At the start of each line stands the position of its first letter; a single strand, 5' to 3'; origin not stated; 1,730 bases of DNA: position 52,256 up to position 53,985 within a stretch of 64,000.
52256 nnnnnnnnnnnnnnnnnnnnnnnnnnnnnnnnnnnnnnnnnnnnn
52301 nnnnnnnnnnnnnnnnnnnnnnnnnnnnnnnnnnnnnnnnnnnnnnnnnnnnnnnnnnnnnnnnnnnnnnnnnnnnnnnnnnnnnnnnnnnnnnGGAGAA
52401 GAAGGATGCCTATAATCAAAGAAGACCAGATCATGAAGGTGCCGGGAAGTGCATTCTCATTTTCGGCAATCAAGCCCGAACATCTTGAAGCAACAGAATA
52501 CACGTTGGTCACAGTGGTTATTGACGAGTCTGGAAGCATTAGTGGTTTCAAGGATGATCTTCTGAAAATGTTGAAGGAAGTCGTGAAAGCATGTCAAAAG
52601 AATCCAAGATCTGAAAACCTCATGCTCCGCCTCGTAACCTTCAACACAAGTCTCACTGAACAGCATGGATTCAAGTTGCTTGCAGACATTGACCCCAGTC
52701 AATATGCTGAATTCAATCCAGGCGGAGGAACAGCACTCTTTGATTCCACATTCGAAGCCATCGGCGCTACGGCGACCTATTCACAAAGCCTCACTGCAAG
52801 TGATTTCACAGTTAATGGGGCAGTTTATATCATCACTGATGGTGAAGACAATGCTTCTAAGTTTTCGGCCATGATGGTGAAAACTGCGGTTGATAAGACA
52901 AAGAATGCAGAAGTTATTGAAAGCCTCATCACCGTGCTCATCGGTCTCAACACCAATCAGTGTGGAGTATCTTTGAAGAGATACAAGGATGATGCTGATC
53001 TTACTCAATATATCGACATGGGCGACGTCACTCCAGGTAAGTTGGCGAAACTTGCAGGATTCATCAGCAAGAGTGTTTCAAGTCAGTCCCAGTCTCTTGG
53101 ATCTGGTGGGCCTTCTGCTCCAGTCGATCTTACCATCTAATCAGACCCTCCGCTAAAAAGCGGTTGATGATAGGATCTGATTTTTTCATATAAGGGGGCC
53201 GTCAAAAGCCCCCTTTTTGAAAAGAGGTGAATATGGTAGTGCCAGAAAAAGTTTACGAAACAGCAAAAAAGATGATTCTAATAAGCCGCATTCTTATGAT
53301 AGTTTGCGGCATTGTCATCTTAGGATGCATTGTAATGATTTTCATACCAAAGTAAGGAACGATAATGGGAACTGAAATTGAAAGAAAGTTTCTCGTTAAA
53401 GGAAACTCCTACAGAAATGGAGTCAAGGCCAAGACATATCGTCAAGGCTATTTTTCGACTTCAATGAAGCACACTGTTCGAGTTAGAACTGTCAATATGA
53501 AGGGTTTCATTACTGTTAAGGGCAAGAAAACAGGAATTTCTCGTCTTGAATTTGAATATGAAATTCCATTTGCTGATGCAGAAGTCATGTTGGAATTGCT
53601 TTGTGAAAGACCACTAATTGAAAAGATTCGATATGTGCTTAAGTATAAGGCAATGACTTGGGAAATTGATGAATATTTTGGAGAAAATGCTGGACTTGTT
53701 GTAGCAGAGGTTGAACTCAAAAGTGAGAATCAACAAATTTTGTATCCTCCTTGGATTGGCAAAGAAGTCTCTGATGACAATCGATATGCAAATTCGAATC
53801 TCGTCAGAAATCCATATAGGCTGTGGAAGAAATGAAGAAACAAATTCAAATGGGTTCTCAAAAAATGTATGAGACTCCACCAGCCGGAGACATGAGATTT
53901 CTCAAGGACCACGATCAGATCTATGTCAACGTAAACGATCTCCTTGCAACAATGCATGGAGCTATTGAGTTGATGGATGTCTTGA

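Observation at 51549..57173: TerY-P-like signalling module: nicotinamidase-like hydrolase, vWA (TerY-like), CYTH, PP2C phosphatase and Ser/Thr kinase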

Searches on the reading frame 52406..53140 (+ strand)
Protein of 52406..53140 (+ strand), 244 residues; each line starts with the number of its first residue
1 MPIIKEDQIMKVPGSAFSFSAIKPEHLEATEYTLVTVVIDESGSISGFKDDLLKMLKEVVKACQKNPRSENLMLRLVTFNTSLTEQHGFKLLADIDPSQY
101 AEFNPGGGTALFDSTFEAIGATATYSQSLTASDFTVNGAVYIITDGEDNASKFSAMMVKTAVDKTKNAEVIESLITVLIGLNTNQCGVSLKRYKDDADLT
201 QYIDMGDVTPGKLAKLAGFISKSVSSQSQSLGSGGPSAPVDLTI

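Call 3: search_protein_families(library=pfam, proteins=[window:52406-53140:+], max_evalue=0.1)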
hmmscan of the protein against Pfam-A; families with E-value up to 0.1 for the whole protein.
window:52406-53140:+ (244 aa): 2 families
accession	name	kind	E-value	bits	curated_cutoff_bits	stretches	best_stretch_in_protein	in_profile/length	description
PF00092.34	VWA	-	0.00039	21.1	23.8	1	35-170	2-132/174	von Willebrand factor type A domain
PF09967.15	DUF2201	-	0.011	16.3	26.4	1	35-120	1-76/123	VWA-like domain (DUF2201)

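Call 4: search_protein_families(library=phrogs, proteins=[window:52406-53140:+], max_evalue=0.01)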
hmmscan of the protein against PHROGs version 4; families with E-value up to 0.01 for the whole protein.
window:52406-53140:+ (244 aa): 3 families
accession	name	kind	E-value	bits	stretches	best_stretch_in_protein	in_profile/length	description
phrog_7371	-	unknown function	7.3e-14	52.9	1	31-166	5-129/204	-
phrog_1314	-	DNA, RNA and nucleotide metabolism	0.00021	21.5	1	30-122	261-344/394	HNH endonuclease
phrog_26613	-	unknown function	0.001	19.5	1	98-164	88-150/345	-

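Call 6: search_protein_families(library=padloc, proteins=[window:52406-53140:+], max_evalue=0.01)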
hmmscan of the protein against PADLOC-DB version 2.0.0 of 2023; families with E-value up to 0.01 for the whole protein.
window:52406-53140:+ (244 aa): 0 families

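Call 7: search_protein_families(library=ncbifam, proteins=[window:52406-53140:+], max_evalue=0.01)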
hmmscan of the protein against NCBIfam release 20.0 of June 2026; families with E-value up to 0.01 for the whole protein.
window:52406-53140:+ (244 aa): 0 families

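Call 47: search_dna_similar(query=window:52406-53140:+, collection=phages, mode=protein, max_rows=40, max_evalue=0.00001)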
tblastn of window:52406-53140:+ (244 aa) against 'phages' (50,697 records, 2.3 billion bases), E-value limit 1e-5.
Records with a match: 5; places in all: 5; records where one place covers at least 80% of the query: 2.
Best place of each record, by identity: <60% 5.
By first word of the organism name: uncultured 3; Rhodococcus 2.
By host as written in the record: - 3; Rhodococcus erythropolis RIA 643 2.
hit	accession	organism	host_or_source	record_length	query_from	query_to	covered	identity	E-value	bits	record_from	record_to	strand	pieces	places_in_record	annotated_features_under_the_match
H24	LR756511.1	uncultured phage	metagenomic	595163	1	220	90%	44.6%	2e-54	193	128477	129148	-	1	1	record has no annotation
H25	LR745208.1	uncultured phage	metagenomic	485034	1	220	90%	40.4%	1e-49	179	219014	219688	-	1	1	record has no annotation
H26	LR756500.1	uncultured phage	metagenomic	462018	3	182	74%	28.5%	6e-13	74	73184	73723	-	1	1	record has no annotation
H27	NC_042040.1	Rhodococcus phage Trina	Rhodococcus erythropolis RIA 643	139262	18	166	61%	30.0%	2e-6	54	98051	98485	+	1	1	hypothetical protein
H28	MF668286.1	Rhodococcus phage Trina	Rhodococcus erythropolis RIA 643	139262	18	166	61%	30.0%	2e-6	54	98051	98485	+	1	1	hypothetical protein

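Call 59: search_solved_structures(query=A3, max_evalue=0.01, show_alignments=1)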
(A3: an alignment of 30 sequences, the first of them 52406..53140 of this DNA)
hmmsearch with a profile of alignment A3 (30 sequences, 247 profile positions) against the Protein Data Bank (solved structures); distinct sequences matched with E-value up to 0.01: 0.

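Call 62: search_protein_families(library=padloc, proteins=[window:52406-53140:+], max_evalue=10)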
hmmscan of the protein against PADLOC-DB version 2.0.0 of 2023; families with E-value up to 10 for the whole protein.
window:52406-53140:+ (244 aa): 0 families

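Call 75: find_homologous_proteins(query=window:52406-53140:+, max_evalue=0.001)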
Query window:52406-53140:+ (244 aa): 1291 proteins with E <= 0.001 among 1789 candidates; the best 120 are listed.
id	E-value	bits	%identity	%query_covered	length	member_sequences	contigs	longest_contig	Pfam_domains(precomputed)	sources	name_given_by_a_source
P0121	3.8e-152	522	100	100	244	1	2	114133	-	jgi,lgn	jgi:hypothetical protein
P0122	1.1e-125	436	82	100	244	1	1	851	-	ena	-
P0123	2.2e-114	399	73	100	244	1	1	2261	-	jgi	jgi:uncharacterized protein YegL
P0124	3.0e-114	398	73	100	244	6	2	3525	-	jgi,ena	jgi:hypothetical protein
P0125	5.3e-113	394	76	100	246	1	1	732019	-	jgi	jgi:hypothetical protein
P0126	7.6e-112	390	71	100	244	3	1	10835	-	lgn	-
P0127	7.6e-106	371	74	92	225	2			-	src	-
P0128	1.4e-103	363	69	100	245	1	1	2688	-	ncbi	-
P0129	1.1e-101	357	66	100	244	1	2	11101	-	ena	-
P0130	8.7e-90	318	61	99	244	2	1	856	-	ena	-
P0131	7.6e-89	315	60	100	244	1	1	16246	-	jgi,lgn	jgi:uncharacterized protein YegL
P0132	1.2e-88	315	61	100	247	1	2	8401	-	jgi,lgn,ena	-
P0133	1.1e-87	311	61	100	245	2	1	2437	-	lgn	-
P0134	1.9e-86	307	59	100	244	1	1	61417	-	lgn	-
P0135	2.3e-86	307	62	98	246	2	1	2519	-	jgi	jgi:uncharacterized protein YegL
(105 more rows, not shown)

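Call 82: predict_structure(alignment_id=A6)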
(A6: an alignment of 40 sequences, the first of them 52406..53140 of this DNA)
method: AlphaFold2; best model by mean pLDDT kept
length: 244 residues; sequences in the alignment: 40
mean_pLDDT: 88.7   pTM: 0.88
mean pLDDT of the five models: 88.7, 87.9, 87.3, 87.3, 86.1
residues with pLDDT >= 90: 165; 70-90: 58; 50-70: 16; < 50: 5
segments of 3 or more residues with pLDDT < 50: 1-4
pLDDT, mean of each block of 10 residues (from residue 1): 65 91 91 95 92 94 86 95 94 92 94 97 95 92 95 96 85 91 92 96 90 86 77 59 55
secondary structure, 60 per line:
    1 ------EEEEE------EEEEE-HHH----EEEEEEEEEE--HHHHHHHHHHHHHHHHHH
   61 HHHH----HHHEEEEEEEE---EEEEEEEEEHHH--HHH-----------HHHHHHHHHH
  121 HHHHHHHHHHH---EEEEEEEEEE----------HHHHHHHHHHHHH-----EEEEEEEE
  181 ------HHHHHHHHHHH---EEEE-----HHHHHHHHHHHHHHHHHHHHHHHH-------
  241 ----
elements in order: E7-11 E18-22 E31-40 H43-64 E72-79 E83-91 H111-131 E135-144 H155-167 E173-180 H187-197 E201-204 H210-233

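Call 85: fold_search(model_id=the predicted structure, library=pdb)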
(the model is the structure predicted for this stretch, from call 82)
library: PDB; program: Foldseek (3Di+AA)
matches with E <= 10: 1404; with E <= 0.001: 301
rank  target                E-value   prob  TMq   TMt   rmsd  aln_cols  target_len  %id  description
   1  6fpy_A                1.7e-09  1.00  0.59  0.26  12.6       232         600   16  Inter-alpha-inhibitor heavy chain 1, wild type (released 2019-02-27)
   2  9c4f_I                3.6e-09  1.00  0.59  0.73   3.5       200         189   16  Infectious B19V capsid (released 2024-10-16)
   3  6fpy_B                4.8e-09  1.00  0.59  0.26  12.6       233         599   16  Inter-alpha-inhibitor heavy chain 1, wild type (released 2019-02-27)
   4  6fpz_A                5.8e-09  1.00  0.59  0.26  12.6       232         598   16  Inter-alpha-inhibitor heavy chain 1, D298A (released 2019-02-27)
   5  7ba2_A                1.2e-08  1.00  0.57  0.36   5.9       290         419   16  D319A mutant of the PilB minor pilin from Streptococcus sanguinis (released 2021-04-28)
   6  3ibs_A                1.2e-08  1.00  0.45  0.52   7.4       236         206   15  Crystal structure of conserved hypothetical protein BatB from Bacteroides thetaiotaomicron (released 2009-08-25)
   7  4cnb_A                1.7e-08  1.00  0.50  0.34   5.5       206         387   16  Structure of proximal thread matrix protein 1 (PTMP1) from the mussel byssus - Crystal form 2 (released 2014-03-12)
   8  3q3g_E                2.9e-08  1.00  0.57  0.71   3.8       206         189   13  Crystal Structure of A-domain in complex with antibody (released 2011-11-30)
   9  1mf7                  3.1e-08  1.00  0.53  0.64   4.6       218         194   15  INTEGRIN ALPHA M I DOMAIN (released 2003-05-20)
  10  7b7p_A                3.9e-08  1.00  0.57  0.35   5.3       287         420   16  PilB minor pilin from Streptococcus sanguinis (released 2021-04-28)
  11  3ibs_B                3.9e-08  1.00  0.46  0.54   5.8       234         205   17  Crystal structure of conserved hypothetical protein BatB from Bacteroides thetaiotaomicron (released 2009-08-25)
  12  4jdu                  4.1e-08  1.00  0.43  0.51   6.9       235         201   17  The crystal structure of an aerotolerance-related membrane protein from Bacteroides fragilis NCTC 9343 with multiple mut (released 2013-03-27)
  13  3n2n_A                5.6e-08  1.00  0.52  0.65   4.6       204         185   13  The Crystal Structure of Tumor Endothelial Marker 8 (TEM8) extracellular domain (released 2011-01-05)
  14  5hj2_C                5.6e-08  1.00  0.56  0.67   4.3       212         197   21  Integrin alpha2beta1 I-domain (released 2017-04-12)
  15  9p97_A                5.9e-08  1.00  0.48  0.18  14.1       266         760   13  CryoEM structure of the closed integrin alphaEbeta7 bound to fab LF61 (released 2025-09-24)
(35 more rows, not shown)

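Call 89: search_dna_similar(query=window:52406-53140:+, collection=plasmids, mode=protein, max_rows=25, max_evalue=0.01)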
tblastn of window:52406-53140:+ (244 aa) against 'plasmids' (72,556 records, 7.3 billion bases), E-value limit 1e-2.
Records with a match: 9; places in all: 9; records where one place covers at least 80% of the query: 4.
Best place of each record, by identity: <60% 9.
By first word of the organism name: Variovorax 4; Natrinema 1; Haloarcula 1; Prevotella 1; Halorientalis 1; Nonomuraea 1.
By predicted mobility (MOB-suite, as given by PLSDB): non-mobilizable 9.
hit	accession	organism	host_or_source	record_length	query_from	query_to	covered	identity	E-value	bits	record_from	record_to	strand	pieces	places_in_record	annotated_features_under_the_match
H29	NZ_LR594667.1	Variovorax sp. SRS16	linuron-contaminated soil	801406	15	220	84%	47.1%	1e-51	187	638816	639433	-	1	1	hypothetical protein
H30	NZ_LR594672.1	Variovorax sp. PBL-E5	linuron-contaminated soil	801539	15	220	84%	47.1%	1e-51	187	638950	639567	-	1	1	hypothetical protein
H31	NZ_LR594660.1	Variovorax sp. PBL-H6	linuron-contaminated soil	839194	15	220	84%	47.1%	1e-51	187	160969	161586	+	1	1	hypothetical protein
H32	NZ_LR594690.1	Variovorax sp. WDL1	linuron-contaminated soil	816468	15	220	84%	46.6%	6e-51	184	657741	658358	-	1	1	hypothetical protein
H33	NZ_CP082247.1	Natrinema sp. SYSU A 869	cell culture,salt lake sediment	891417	33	184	62%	30.3%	1e-4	50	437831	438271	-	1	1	vWA domain-containing protein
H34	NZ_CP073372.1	Haloarcula sinaiiensis ATCC 33800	cell culture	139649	33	182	61%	28.9%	2e-3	46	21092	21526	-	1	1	vWA domain-containing protein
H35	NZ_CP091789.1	Prevotella sp. E2-28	Ovis aries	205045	37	175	57%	31.1%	1e-5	53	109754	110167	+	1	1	vWA domain-containing protein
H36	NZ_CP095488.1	Halorientalis marina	cell culture,salt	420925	33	184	62%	28.3%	4e-4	49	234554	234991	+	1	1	vWA domain-containing protein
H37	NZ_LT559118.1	Nonomuraea gerenzanensis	-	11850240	35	151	48%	34.7%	2e-3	47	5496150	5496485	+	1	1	none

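Call 90: get_annotated_region(hit=H29, flank=8000)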
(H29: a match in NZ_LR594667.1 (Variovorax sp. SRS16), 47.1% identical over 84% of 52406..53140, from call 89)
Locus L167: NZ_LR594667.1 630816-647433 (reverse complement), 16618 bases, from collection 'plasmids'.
description: Variovorax sp. SRS16 plasmid 2
organism: Variovorax sp. SRS16 (NCBI taxid 282217)
taxonomy: Bacteria; Pseudomonadota; Betaproteobacteria; Burkholderiales; Comamonadaceae; Variovorax; Variovorax sp. SRS16
host: -; source: linuron-contaminated soil; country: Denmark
typing (MOB-suite, as given by PLSDB): non-mobilizable
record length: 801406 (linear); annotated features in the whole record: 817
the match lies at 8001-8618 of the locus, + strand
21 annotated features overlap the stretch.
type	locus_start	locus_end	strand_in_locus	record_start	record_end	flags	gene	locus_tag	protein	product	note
CDS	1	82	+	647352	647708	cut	-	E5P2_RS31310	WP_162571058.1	hypothetical protein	-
CDS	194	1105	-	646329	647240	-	-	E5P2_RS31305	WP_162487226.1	S49 family peptidase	GO:0006508 - proteolysis [Evidence IEA]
CDS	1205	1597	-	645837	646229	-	-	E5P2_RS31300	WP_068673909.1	hypothetical protein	-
CDS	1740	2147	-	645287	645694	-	-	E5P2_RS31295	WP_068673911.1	hypothetical protein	-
CDS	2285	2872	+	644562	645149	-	-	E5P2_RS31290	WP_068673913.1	ribonuclease HII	-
CDS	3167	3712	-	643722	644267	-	-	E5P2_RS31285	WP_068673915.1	alpha-ketoglutarate-dependent dioxygenase AlkB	-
CDS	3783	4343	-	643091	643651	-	-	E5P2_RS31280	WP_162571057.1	hypothetical protein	-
CDS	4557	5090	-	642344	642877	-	-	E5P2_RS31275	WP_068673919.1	macro domain-containing protein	-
CDS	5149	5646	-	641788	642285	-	-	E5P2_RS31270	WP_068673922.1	regulatory protein RecX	GO:0006282 - regulation of DNA repair [Evidence IEA]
CDS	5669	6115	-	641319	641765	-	-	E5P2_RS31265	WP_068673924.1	NUDIX hydrolase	-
CDS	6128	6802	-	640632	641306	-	-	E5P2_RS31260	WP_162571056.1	NUDIX domain-containing protein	-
CDS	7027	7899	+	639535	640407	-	-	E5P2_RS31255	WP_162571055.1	cysteine hydrolase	-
CDS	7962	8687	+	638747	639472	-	-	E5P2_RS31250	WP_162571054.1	hypothetical protein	-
CDS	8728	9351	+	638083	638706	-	-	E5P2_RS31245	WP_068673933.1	hypothetical protein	-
CDS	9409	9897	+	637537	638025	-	-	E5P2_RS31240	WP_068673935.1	nucleoside 2-deoxyribosyltransferase domain-containing protein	-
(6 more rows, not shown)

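Call 93: find_encoding_contigs(protein=P0121, flank=10000, max_places=3)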
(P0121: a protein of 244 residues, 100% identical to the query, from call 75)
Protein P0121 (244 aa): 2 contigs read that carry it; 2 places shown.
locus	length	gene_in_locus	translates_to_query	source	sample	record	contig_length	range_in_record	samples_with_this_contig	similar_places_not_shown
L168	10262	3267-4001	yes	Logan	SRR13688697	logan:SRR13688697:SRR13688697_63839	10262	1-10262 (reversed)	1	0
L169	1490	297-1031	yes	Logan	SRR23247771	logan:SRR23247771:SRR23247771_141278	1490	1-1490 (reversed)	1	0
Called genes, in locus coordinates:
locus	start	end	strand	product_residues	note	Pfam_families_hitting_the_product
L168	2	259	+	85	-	?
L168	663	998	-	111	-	-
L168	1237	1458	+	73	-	-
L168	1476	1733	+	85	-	-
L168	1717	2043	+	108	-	-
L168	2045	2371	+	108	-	-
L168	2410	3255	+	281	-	-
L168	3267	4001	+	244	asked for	-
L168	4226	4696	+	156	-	PF01928:CYTH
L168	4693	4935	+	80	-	-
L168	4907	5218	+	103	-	-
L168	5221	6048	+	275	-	PF13672:PP2C_2 (weak)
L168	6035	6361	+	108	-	-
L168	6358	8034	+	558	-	PF00069:Pkinase (faint)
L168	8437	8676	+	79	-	-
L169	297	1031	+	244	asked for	-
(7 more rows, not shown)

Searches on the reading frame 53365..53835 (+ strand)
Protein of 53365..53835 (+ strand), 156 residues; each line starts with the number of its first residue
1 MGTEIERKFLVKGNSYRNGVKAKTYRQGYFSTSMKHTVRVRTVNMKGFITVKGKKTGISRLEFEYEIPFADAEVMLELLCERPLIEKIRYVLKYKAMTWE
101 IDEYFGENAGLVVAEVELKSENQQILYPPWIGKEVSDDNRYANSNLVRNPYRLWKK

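Call 3: search_protein_families(library=pfam, proteins=[window:53365-53835:+], max_evalue=0.1)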
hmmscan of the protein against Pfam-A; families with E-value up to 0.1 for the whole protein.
window:53365-53835:+ (156 aa): 1 family
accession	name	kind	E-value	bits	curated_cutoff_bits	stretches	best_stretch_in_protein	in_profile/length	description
PF01928.26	CYTH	-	7.8e-15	55.6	23.2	1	3-139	2-164/179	CYTH domain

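Call 4: search_protein_families(library=phrogs, proteins=[window:53365-53835:+], max_evalue=0.01)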
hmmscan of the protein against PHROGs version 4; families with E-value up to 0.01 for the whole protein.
window:53365-53835:+ (156 aa): 2 families
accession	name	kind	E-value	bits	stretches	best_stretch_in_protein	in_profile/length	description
phrog_6660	-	unknown function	6.7e-21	75.9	1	1-148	1-151/157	-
phrog_14290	-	unknown function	1.8e-05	25.3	0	1-37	1-36/274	-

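Call 6: search_protein_families(library=padloc, proteins=[window:53365-53835:+], max_evalue=0.01)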
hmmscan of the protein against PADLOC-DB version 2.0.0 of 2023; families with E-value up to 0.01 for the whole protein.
window:53365-53835:+ (156 aa): 1 family
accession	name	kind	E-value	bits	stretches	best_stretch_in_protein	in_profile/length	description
PDLC00429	ThsB1|ThsB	-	0.0054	14.8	0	93-134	79-120/167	TIR-like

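Call 7: search_protein_families(library=ncbifam, proteins=[window:53365-53835:+], max_evalue=0.01)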
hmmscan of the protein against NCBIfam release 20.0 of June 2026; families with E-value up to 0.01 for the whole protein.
window:53365-53835:+ (156 aa): 0 families

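Call 78: search_solved_structures(query=window:53365-53835:+, max_evalue=0.001, show_alignments=1)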
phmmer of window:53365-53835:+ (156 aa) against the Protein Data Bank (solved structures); distinct sequences matched with E-value up to 0.001: 2.
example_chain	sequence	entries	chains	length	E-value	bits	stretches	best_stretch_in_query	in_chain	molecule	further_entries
3typ_A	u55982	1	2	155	1.6e-17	67.4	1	1-146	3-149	Uncharacterized protein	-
2fbl_A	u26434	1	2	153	3e-17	66.5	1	3-146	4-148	hypothetical protein NE1496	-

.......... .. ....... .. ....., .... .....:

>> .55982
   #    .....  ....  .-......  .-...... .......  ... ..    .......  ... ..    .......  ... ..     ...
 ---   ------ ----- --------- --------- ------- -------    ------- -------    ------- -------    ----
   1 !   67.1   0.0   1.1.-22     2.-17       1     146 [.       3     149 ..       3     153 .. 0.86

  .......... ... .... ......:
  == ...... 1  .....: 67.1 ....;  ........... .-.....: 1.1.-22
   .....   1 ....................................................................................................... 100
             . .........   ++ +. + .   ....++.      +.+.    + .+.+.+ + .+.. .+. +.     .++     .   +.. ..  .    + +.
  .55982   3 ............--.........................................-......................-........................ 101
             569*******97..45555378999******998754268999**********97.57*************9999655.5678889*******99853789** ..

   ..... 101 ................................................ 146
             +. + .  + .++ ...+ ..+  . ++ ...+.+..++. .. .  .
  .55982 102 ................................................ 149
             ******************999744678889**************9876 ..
